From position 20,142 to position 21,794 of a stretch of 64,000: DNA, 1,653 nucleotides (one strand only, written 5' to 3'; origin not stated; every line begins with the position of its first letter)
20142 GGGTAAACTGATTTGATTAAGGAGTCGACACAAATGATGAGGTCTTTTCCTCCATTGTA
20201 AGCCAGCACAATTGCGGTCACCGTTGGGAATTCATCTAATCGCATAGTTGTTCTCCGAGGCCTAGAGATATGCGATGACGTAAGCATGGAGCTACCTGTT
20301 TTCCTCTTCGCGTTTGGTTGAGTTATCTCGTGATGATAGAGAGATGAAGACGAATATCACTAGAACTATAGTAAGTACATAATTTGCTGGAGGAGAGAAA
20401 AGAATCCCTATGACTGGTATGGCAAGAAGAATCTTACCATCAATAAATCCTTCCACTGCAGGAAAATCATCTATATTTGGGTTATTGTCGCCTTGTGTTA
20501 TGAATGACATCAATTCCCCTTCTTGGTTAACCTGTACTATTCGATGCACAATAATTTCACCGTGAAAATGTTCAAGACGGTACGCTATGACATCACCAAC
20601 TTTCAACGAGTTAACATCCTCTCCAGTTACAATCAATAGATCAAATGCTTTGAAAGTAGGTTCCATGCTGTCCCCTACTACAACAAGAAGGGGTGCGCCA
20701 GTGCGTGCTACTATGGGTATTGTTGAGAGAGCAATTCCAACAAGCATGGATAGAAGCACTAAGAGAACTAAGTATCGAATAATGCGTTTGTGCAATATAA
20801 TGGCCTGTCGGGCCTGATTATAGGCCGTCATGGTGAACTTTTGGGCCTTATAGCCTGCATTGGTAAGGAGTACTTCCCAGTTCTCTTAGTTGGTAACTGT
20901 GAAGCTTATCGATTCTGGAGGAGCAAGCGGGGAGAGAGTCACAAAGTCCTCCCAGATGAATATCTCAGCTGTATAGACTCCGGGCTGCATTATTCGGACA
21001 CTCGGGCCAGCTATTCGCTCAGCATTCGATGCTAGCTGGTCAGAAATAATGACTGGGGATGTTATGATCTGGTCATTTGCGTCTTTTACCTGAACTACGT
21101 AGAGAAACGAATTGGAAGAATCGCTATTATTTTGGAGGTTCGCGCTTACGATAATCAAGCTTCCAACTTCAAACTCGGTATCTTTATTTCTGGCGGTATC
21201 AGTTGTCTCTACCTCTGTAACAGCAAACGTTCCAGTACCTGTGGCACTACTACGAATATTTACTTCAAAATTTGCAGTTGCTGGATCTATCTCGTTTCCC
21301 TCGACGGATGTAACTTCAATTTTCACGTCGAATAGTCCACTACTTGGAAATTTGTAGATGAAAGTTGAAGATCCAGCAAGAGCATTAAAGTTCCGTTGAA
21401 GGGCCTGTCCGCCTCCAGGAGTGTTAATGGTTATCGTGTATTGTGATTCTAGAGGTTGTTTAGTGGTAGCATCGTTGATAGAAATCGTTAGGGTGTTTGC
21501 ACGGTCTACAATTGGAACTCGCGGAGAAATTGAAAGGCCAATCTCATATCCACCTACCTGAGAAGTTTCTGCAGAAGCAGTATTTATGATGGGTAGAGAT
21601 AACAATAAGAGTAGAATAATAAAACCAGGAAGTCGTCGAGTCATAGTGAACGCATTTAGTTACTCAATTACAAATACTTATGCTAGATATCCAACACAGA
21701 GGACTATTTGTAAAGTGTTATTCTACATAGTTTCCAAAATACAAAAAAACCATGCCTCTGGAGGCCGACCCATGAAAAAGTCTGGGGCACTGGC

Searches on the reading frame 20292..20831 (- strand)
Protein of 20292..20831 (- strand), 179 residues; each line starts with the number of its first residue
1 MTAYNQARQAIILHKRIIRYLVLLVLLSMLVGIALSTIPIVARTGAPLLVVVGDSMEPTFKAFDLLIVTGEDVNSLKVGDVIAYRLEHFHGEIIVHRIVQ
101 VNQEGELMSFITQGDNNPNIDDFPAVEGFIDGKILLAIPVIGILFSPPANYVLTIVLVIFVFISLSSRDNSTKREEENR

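Call 5: search_protein_families(library=ncbifam, proteins=[window:20292-20831:-], max_evalue=1)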
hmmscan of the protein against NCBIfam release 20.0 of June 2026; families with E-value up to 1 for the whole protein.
window:20292-20831:- (179 aa): 4 families
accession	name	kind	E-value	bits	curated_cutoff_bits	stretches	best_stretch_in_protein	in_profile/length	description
TIGR02228.1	sigpep_I_arch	equivalog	3.8e-28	98.4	51.85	1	21-166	6-151/158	signal peptidase I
NF046067.1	SigPepSipWBacil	equivalog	5.7e-15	55.4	190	1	19-149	5-141/189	signal peptidase I SipW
TIGR02227.1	sigpep_I_bact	equivalog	1.7e-06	28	47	1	32-102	6-78/162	signal peptidase I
TIGR02754.1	sod_Ni_protease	equivalog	0.0013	19.1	63.25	1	51-105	3-59/90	nickel-type superoxide dismutase maturation protease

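Call 6: search_protein_families(library=pfam, proteins=[window:20292-20831:-], max_evalue=1)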
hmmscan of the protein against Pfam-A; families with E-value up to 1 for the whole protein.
window:20292-20831:- (179 aa): 4 families
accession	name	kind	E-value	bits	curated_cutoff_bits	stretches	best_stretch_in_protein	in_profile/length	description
PF00717.28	Peptidase_S24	-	1e-07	32.1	23.3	1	42-109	31-93/116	Peptidase S24-like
PF10502.14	Peptidase_S26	-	0.00037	20.9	22.9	1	33-99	10-78/168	Signal peptidase, peptidase S26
PF03707.21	MHYT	-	0.38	11.2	21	1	18-41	21-44/59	Bacterial signalling protein N terminal repeat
PF07438.16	DUF1514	-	0.83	10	25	0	152-172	4-24/62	Protein of unknown function (DUF1514)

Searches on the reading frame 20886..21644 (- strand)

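Call 5: search_protein_families(library=ncbifam, proteins=[window:20886-21644:-], max_evalue=1)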
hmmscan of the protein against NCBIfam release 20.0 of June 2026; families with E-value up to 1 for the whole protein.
window:20886-21644:- (252 aa): 1 family
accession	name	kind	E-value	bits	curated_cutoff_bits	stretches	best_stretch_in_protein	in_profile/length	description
NF041895.1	choice_anch_V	domain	0.039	14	42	1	49-154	36-140/150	choice-of-anchor V domain-containing protein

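Call 6: search_protein_families(library=pfam, proteins=[window:20886-21644:-], max_evalue=1)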
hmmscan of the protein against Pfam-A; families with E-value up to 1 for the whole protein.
window:20886-21644:- (252 aa): 1 family
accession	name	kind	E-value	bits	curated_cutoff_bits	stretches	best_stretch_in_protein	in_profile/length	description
PF16729.10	DUF5067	-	0.047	14.1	27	1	137-186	25-67/126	Domain of unknown function (DUF5067)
